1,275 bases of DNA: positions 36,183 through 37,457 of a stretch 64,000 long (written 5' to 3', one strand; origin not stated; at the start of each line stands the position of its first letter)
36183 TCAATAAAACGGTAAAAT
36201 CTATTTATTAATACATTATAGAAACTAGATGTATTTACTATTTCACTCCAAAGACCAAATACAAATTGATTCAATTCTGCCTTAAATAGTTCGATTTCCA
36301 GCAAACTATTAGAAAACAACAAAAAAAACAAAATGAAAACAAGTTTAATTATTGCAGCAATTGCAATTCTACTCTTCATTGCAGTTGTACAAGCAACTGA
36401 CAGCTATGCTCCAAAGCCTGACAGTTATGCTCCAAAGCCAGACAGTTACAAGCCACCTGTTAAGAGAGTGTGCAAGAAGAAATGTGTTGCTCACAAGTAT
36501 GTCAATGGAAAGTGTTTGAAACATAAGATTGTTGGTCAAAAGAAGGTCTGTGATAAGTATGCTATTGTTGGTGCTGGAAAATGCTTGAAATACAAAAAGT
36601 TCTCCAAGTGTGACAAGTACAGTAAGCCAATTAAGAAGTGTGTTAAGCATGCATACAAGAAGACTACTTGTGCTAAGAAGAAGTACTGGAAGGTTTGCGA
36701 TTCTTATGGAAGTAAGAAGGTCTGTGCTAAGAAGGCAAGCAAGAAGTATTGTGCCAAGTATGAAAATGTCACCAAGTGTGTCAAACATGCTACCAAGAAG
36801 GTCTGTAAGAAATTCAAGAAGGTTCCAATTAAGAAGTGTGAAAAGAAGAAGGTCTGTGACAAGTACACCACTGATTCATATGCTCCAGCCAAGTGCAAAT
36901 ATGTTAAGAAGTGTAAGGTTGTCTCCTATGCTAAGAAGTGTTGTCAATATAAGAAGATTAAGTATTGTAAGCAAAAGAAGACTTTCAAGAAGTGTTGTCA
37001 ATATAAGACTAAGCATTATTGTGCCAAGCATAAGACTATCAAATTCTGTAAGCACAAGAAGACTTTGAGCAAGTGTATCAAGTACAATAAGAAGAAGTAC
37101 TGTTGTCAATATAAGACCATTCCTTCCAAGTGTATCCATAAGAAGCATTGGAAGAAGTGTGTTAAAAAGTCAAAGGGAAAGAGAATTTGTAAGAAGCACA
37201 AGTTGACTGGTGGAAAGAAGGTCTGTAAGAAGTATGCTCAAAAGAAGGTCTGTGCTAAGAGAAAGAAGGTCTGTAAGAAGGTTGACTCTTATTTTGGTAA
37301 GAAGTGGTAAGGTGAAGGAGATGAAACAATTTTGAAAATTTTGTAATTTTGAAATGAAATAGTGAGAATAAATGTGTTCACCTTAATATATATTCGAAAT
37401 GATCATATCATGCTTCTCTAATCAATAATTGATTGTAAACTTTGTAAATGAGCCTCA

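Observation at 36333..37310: Secreted, hyper-basic Lys/Cys-rich repeat protein with no recognisable family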

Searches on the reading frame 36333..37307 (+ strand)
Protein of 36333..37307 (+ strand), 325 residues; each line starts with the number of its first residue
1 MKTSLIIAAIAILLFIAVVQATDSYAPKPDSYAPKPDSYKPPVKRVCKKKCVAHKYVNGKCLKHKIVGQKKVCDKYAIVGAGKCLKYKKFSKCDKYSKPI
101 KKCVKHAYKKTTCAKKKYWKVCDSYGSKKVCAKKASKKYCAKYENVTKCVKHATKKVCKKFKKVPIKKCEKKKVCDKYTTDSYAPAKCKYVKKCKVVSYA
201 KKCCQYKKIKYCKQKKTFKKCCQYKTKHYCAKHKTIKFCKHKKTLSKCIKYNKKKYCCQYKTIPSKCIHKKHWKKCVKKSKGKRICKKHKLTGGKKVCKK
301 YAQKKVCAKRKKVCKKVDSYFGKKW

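Call 5: search_protein_families(library=pfam, proteins=[window:36333-37307:+], max_evalue=10)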
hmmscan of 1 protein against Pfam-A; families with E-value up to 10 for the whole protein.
window:36333-37307:+ (325 aa): 1 family
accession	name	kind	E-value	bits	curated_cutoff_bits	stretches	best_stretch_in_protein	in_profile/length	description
PF13663.11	DUF4148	-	0.2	12.5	27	1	1-27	1-28/62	Domain of unknown function (DUF4148)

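Call 6: search_protein_families(library=ncbifam, proteins=[window:36333-37307:+], max_evalue=10)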
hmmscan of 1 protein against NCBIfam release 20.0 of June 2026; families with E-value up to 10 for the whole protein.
window:36333-37307:+ (325 aa): 0 families

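Call 8: search_solved_structures(query=window:36333-37307:+, max_evalue=10)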
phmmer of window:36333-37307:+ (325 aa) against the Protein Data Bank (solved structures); distinct sequences matched with E-value up to 10: 0.

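Call 9: find_encoding_contigs(protein=window:36333-37307:+, flank=10000, max_places=6)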
Protein window:36333-37307:+ (325 aa): no gene with exactly this product is on record in the collection.

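Call 10: find_homologous_proteins(query=window:36333-37307:+, max_evalue=0.001)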
Query window:36333-37307:+ (325 aa): 6 proteins with E <= 0.001 among 1818 candidates.
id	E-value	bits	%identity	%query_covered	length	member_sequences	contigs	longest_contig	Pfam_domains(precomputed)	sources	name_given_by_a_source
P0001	1.6e-88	316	70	61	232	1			-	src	-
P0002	4.2e-64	235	45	88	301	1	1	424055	-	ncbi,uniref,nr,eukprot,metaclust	ncbi:predicted protein [Naegleria gruberi]|uniref:Predicted protein n=1 Tax=Naegleria gruberi TaxID=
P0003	1.9e-37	148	72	33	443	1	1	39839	PF00536.38,PF00564.31,PF07647.25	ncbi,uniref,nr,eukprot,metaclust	ncbi:predicted protein [Naegleria gruberi]|uniref:Predicted protein n=1 Tax=Naegleria gruberi TaxID=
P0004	2.6e-36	144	37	98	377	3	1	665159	-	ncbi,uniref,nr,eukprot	ncbi:predicted protein [Naegleria gruberi]|uniref:Predicted protein n=1 Tax=Naegleria gruberi TaxID=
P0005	7.1e-27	113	38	75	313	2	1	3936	-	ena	-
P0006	1.3e-21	96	28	98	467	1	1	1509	-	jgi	jgi:hypothetical protein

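Call 12: find_encoding_contigs(protein=P0003, flank=10000, max_places=3)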
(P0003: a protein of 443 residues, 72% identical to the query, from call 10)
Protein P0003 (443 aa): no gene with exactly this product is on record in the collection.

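Call 13: find_encoding_contigs(protein=P0002, flank=10000, max_places=3)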
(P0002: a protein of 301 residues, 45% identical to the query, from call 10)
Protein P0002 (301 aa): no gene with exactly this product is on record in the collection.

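Call 14: find_encoding_contigs(protein=P0004, flank=10000, max_places=3)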
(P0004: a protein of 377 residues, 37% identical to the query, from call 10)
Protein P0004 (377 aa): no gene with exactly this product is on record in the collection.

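Call 15: find_encoding_contigs(protein=P0005, flank=5000, max_places=3)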
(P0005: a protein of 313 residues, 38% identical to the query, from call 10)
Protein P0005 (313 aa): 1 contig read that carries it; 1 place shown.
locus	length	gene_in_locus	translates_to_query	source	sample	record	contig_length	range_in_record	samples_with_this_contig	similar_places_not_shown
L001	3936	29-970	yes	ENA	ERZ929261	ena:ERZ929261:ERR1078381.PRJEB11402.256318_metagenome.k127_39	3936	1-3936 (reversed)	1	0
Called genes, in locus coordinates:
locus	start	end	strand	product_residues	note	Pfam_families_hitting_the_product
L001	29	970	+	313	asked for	-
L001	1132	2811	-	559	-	PF00023:Ank (faint), PF12796:Ank_2 (weak), PF13606:Ank_3 (faint), PF13637:Ank_4 (faint), PF12796:Ank_2 (weak), PF13857:Ank_5 (faint), PF12796:Ank_2 (weak)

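Call 16: find_encoding_contigs(protein=P0006, flank=5000, max_places=3)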
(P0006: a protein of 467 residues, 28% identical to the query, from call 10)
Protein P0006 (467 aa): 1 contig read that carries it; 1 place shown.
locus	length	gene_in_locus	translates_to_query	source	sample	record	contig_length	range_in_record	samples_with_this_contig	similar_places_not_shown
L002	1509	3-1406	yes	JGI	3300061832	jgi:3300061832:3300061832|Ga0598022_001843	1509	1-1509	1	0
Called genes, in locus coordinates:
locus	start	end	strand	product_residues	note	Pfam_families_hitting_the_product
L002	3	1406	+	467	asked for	?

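Call 23: list_cluster_members(proteins=[window:36333-37307:+, window:38077-40011:-, window:1364-5911:-, window:17706-21785:+, window:28197-29939:-, window:50063-52204:+, window:35107-36003:+, window:33554-34864:+])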
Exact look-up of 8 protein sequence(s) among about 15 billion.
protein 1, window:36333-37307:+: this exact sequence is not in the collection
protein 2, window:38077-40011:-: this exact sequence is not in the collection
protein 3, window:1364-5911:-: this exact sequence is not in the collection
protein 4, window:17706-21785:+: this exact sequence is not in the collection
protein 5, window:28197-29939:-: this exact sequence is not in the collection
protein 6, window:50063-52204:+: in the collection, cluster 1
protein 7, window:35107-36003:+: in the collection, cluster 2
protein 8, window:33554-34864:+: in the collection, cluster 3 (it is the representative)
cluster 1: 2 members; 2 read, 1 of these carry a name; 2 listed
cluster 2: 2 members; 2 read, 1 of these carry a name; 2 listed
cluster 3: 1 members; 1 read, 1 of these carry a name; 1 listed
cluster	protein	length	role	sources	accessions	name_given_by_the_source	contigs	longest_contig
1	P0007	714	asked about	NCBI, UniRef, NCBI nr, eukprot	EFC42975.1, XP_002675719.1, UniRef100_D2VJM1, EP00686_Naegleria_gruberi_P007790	aaa ATPase domain-containing protein [Naegleria gruberi] | Aaa ATPase domain-containing protein n=1 Tax=Naegleria gruberi TaxID=5762 ... | XP_002675719.1 aaa ATPase domain-containing protein [Naegleria gruberi strain NEG-M]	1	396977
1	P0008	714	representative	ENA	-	-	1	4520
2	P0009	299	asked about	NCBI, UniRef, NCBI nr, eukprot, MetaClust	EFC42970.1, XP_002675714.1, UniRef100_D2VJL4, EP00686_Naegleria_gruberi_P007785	Hypothetical protein NAEGRDRAFT_80205 [Naegleria gruberi] | SAM domain-containing protein n=1 Tax=Naegleria gruberi TaxID=5762 RepID=D2VJL4_NAEGR | uncharacterized protein NAEGRDRAFT_80205 [Naegleria gruberi]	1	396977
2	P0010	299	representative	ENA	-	-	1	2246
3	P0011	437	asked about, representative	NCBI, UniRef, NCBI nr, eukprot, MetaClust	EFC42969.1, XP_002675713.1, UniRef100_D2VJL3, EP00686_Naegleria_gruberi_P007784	predicted protein [Naegleria gruberi] | Glycerophosphocholine acyltransferase 1 n=1 Tax=Naegleria gruberi TaxID=5762 ... | uncharacterized protein NAEGRDRAFT_69080 [Naegleria gruberi]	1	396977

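Call 29: list_cluster_members(proteins=[P0001, P0002, P0003, P0004, P0005, P0006])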
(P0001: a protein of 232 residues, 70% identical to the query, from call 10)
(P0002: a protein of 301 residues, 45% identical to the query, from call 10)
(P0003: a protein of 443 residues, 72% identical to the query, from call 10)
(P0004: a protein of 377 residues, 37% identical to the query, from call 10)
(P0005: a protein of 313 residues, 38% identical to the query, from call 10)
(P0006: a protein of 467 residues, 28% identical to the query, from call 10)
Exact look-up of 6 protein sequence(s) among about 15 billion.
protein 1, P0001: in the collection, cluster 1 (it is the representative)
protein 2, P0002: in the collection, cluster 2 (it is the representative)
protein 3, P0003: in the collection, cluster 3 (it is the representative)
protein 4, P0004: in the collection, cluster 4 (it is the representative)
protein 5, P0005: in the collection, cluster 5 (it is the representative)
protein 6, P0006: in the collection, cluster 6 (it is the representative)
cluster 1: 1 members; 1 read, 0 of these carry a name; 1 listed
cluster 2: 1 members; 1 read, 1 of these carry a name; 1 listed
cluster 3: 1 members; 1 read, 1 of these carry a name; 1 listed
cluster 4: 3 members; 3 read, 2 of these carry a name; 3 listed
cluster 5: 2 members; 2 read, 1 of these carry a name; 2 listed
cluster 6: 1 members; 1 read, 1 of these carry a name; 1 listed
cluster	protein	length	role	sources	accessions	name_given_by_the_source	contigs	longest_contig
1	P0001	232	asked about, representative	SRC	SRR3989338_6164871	-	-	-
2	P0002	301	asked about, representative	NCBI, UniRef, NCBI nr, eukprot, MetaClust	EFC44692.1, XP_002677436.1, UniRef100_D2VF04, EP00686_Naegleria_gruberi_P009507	predicted protein [Naegleria gruberi] | Predicted protein n=1 Tax=Naegleria gruberi TaxID=5762 RepID=D2VF04_NAEGR | uncharacterized protein NAEGRDRAFT_67458 [Naegleria gruberi]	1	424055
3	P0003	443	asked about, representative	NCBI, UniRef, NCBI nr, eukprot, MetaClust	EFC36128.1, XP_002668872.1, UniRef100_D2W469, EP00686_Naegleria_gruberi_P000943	predicted protein [Naegleria gruberi] | Predicted protein n=1 Tax=Naegleria gruberi TaxID=5762 RepID=D2W469_NAEGR | uncharacterized protein NAEGRDRAFT_76199 [Naegleria gruberi]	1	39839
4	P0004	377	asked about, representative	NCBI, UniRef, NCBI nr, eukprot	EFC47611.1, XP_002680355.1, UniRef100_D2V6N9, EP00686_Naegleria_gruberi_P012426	predicted protein [Naegleria gruberi] | Predicted protein n=1 Tax=Naegleria gruberi TaxID=5762 RepID=D2V6N9_NAEGR | uncharacterized protein NAEGRDRAFT_64508 [Naegleria gruberi]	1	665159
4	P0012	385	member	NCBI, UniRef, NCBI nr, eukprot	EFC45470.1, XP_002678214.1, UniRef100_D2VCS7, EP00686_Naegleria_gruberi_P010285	predicted protein [Naegleria gruberi] | Predicted protein n=1 Tax=Naegleria gruberi TaxID=5762 RepID=D2VCS7_NAEGR | uncharacterized protein NAEGRDRAFT_48501 [Naegleria gruberi]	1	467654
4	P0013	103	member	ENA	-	-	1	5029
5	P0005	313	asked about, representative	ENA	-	-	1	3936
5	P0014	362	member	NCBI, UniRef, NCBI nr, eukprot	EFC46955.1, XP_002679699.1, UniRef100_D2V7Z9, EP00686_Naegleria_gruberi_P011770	predicted protein [Naegleria gruberi] | Predicted protein n=1 Tax=Naegleria gruberi TaxID=5762 RepID=D2V7Z9_NAEGR | uncharacterized protein NAEGRDRAFT_64980 [Naegleria gruberi]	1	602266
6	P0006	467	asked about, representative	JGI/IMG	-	hypothetical protein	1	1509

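Call 33: search_protein_representatives(alignment_id=A2)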
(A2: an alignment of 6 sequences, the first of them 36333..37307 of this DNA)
Query: 6 sequences, 373 profile positions. Proteins with E-value up to 0.001 (for the whole library): 23; up to 1e-10: 19; up to 1e-30: 7. The best 23 are listed.
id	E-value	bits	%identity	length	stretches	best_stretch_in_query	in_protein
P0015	5.5e-103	361.3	-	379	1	13-366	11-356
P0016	3.2e-100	352.2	-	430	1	7-367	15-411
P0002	1.7e-87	310.4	-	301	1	1-359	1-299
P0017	5.7e-77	275.7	-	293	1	6-244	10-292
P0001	3.1e-69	250.3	-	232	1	1-249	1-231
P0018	1.0e-40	156.4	-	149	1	8-138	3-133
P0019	3.9e-33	131.5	-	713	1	36-361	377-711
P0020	6.0e-29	117.7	-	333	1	50-361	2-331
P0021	1.7e-28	116.2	-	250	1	1-105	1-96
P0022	2.1e-27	112.6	-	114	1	1-106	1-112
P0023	4.7e-27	111.5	-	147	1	245-364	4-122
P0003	9.7e-27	110.4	-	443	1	203-361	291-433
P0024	1.8e-24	103.0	-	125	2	1-73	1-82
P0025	1.0e-18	84.0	-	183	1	300-373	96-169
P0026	1.5e-18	83.5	-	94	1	4-91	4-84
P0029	2.1e-13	66.5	-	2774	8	69-306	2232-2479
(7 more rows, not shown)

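Call 35: list_cluster_members(proteins=[P0015, P0016, P0017, P0018, P0019, P0020, P0021, P0023, P0025, P0029])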
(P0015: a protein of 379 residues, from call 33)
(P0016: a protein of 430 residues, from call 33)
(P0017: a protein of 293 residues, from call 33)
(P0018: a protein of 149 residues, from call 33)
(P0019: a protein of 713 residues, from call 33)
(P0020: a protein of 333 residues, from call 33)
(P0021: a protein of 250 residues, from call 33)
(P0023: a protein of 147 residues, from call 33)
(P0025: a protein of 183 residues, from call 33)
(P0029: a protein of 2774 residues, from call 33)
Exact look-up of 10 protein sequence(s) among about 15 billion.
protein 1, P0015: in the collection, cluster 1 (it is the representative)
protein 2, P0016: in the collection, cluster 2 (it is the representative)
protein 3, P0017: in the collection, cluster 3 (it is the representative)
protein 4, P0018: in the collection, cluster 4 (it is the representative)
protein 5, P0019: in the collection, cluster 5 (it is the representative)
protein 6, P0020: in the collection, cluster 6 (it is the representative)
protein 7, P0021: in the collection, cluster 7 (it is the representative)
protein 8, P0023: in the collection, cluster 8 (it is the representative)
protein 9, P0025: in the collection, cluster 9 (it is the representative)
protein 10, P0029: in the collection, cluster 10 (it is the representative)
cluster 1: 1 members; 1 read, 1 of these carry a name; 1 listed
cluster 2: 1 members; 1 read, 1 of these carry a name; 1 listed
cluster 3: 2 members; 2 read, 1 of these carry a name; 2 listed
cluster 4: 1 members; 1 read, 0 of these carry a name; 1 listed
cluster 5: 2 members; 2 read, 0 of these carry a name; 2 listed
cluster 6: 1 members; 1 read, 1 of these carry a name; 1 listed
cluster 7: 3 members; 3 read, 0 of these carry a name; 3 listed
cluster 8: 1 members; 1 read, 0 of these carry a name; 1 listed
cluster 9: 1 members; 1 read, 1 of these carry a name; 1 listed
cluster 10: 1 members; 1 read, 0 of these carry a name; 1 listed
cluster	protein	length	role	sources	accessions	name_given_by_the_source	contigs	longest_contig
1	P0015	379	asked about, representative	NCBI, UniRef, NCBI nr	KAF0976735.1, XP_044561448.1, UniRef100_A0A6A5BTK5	hypothetical protein FDP41_004030 [Naegleria fowleri] | Uncharacterized protein n=1 Tax=Naegleria fowleri TaxID=5763 RepID=A0A6A5BTK5_NAEFO | uncharacterized protein FDP41_004030 [Naegleria fowleri]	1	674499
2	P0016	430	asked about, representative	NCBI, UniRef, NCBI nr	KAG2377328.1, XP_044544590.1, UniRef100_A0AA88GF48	hypothetical protein C9374_009239 [Naegleria lovaniensis] | Uncharacterized protein n=1 Tax=Naegleria lovaniensis TaxID=51637 RepID=A0AA88GF48_NAELO | uncharacterized protein C9374_009239 [Naegleria lovaniensis]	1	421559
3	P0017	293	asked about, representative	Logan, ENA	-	-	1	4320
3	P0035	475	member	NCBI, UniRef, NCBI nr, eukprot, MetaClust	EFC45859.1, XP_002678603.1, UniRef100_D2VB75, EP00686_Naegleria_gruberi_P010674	predicted protein [Naegleria gruberi] | Predicted protein n=1 Tax=Naegleria gruberi TaxID=5762 RepID=D2VB75_NAEGR | uncharacterized protein NAEGRDRAFT_66117 [Naegleria gruberi]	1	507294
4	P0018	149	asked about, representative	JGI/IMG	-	-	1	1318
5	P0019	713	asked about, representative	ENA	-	-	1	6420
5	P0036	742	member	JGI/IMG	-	-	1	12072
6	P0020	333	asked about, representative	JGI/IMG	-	hypothetical protein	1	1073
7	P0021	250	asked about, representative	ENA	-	-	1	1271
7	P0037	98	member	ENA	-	-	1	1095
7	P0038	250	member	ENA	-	-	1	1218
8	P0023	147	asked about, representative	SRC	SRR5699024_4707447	-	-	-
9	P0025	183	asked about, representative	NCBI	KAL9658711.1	hypothetical protein ABK040_005866 [Willaertia magna]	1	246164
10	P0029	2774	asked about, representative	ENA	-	-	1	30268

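Call 36: predict_structure(alignment_id=A2)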
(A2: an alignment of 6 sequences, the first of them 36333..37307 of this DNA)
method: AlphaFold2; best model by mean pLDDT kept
length: 325 residues; sequences in the alignment: 6
mean_pLDDT: 54.2   pTM: 0.20
mean pLDDT of the five models: 54.2, 40.8, 40.7, 34.1, 33.1
residues with pLDDT >= 90: 0; 70-90: 80; 50-70: 114; < 50: 131
segments of 3 or more residues with pLDDT < 50: 22-42, 105-131, 133-140, 142-155, 181-183, 208-257, 319-325
pLDDT, mean of each block of 10 residues (from residue 1): 69 68 41 38 63 59 60 58 75 77 47 30 34 40 43 53 76 67 59 76 60 35 26 23 25 43 77 80 58 59 60 66 35
secondary structure, 60 per line:
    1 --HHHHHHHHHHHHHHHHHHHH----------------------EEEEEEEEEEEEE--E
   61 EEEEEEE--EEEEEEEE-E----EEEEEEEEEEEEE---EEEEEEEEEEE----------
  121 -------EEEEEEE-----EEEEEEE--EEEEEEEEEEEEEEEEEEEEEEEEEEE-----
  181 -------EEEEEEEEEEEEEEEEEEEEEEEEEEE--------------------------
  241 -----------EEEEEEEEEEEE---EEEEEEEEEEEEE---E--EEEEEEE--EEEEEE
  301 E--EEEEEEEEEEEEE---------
elements in order: H3-22 E45-57 E60-67 E70-77 E84-96 E100-110 E128-134 E140-146 E149-175 E188-214 E252-263 E267-279 E286-292 E295-301 E304-316

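Call 43: search_solved_structures(query=A2, max_evalue=10, show_alignments=2)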
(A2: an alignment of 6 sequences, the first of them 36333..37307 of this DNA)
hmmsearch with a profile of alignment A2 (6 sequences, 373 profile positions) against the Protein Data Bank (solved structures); distinct sequences matched with E-value up to 10: 0.

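Call 44: search_protein_families(library=pfam, proteins=[P0019, P0036, P0035, P0015, P0016, P0004, P0002, P0020], max_evalue=1)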
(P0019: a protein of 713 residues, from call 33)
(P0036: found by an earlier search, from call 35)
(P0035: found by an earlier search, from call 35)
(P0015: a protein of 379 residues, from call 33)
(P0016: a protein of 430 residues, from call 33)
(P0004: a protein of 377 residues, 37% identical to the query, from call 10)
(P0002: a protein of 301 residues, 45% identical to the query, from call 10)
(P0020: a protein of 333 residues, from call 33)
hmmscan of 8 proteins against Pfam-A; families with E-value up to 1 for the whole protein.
P0019 (713 aa): 2 families
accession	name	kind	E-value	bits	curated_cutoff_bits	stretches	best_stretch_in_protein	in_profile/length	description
PF01393.25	Chromo_shadow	-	0.047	14.2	22.4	0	325-349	15-41/52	Chromo shadow domain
PF19906.4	CGDB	-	0.21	11.9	27.6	1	271-310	8-47/112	C-glycoside deglycosidase beta subunit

P0036 (742 aa): 2 families
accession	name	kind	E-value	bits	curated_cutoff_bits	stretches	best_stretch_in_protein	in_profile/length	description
PF01393.25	Chromo_shadow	-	0.051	14.1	22.4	0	354-378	15-41/52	Chromo shadow domain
PF19906.4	CGDB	-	0.23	11.8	27.6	1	300-339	8-47/112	C-glycoside deglycosidase beta subunit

P0035 (475 aa): 0 families

P0015 (379 aa): 0 families

P0016 (430 aa): 0 families

P0004 (377 aa): 0 families

P0002 (301 aa): 0 families

P0020 (333 aa): 0 families

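Call 46: find_homologous_proteins(query=A3, max_evalue=0.001)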
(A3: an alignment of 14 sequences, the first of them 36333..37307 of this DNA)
Query A3 (14 sequences) (325 aa, profile of the alignment): 12 proteins with E <= 0.001 among 4323 candidates.
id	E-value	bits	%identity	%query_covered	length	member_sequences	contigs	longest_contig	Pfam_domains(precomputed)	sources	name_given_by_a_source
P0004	1.8e-149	516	37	98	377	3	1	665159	-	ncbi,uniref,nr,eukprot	ncbi:predicted protein [Naegleria gruberi]|uniref:Predicted protein n=1 Tax=Naegleria gruberi TaxID=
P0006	4.9e-139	482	28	98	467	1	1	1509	-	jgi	jgi:hypothetical protein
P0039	4.0e-137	475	34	98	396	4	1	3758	-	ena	-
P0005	5.4e-121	422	38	75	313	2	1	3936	-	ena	-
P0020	9.4e-78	280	28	79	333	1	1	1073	-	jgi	jgi:hypothetical protein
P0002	1.4e-61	227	45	88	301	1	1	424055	-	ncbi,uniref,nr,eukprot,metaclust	ncbi:predicted protein [Naegleria gruberi]|uniref:Predicted protein n=1 Tax=Naegleria gruberi TaxID=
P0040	9.3e-57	211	28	83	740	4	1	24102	-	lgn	-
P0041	3.1e-56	209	25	81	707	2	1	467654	-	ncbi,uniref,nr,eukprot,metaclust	ncbi:hypothetical protein NAEGRDRAFT_57793 [Naegleria gruberi]|uniref:Uncharacterized protein n=1 Ta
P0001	2.8e-51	193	70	61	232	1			-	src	-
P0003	1.7e-27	115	72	33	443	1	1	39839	PF00536.38,PF00564.31,PF07647.25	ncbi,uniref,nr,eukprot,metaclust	ncbi:predicted protein [Naegleria gruberi]|uniref:Predicted protein n=1 Tax=Naegleria gruberi TaxID=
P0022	2.5e-18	84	61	34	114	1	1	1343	-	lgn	-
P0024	7.4e-15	73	53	23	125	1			-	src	-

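Call 47: find_encoding_contigs(protein=P0022, flank=3000, max_places=4)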
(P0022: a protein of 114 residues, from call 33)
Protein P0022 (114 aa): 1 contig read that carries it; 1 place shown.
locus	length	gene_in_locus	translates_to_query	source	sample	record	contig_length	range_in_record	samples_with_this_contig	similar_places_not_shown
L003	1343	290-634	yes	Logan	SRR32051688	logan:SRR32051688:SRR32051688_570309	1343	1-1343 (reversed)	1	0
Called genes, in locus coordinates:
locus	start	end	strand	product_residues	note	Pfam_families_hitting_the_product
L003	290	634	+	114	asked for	-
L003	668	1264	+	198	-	-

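Call 48: find_encoding_contigs(protein=P0040, flank=10000, max_places=4)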
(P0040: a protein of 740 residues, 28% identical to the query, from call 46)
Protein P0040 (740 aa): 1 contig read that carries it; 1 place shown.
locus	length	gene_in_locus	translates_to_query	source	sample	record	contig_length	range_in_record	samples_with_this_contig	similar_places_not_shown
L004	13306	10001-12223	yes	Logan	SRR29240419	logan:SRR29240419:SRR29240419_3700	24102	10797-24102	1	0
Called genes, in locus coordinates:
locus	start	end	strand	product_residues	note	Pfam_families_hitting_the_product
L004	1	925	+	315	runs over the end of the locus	PF00102:Y_phosphatase (weak), PF14566:PTPlike_phytase, PF22785:Tc-R-P, PF00782:DSPc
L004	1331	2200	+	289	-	-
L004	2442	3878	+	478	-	-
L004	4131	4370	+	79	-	-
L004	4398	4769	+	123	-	PF00285:Citrate_synt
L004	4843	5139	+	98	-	PF00285:Citrate_synt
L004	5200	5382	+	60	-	PF00285:Citrate_synt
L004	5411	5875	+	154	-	PF00285:Citrate_synt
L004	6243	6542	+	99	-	-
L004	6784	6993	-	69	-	-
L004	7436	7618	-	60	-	-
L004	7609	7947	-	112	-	-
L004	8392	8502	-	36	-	-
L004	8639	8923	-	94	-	-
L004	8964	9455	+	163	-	PF02042:RWP-RK (faint)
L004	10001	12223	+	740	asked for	-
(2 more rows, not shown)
